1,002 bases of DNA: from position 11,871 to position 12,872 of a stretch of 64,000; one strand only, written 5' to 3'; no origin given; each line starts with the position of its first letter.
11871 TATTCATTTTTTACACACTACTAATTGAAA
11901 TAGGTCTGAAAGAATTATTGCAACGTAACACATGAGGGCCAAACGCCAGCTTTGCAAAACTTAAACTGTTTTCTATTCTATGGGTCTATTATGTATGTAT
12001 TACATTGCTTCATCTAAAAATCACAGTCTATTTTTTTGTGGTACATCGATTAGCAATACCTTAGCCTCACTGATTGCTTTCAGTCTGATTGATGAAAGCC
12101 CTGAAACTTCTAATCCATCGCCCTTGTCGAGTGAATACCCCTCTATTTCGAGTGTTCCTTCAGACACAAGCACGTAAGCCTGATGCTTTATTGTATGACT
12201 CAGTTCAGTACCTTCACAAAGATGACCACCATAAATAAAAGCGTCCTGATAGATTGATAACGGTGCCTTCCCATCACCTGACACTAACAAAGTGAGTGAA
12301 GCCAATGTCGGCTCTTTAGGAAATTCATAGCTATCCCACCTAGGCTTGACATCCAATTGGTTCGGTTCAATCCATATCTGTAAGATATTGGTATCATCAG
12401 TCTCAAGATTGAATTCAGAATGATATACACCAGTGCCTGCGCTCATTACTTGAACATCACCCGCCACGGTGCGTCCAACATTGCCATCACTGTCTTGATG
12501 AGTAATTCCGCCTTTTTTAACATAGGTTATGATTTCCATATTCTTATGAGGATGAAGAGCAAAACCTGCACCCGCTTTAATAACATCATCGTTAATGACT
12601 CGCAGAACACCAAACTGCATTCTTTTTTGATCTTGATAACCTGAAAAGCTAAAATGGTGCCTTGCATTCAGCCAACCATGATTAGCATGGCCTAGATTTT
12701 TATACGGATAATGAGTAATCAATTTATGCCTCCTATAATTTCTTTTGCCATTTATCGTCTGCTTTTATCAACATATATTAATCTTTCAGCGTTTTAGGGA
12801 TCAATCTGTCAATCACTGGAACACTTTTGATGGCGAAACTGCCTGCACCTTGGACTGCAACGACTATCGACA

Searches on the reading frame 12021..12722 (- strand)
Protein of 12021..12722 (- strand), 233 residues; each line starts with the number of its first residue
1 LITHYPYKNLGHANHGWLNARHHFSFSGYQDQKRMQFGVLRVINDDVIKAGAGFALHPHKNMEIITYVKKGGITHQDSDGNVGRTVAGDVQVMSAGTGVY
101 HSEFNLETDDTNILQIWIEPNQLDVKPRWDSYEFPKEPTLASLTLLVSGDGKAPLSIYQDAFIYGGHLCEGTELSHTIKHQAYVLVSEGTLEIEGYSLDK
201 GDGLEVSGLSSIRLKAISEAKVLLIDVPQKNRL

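Call 50: search_protein_families(library=pfam, proteins=[window:12021-12722:-], max_evalue=1e-8)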
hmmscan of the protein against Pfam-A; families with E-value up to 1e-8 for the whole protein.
window:12021-12722:- (233 aa): 2 families
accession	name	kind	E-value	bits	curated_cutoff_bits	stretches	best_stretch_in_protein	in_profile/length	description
PF02678.22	Pirin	-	8.8e-31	106.6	26.1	1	11-118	9-108/108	Pirin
PF17954.7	Pirin_C_2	-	1.5e-19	70.4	22.9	1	145-227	1-86/86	Quercetinase C-terminal cupin domain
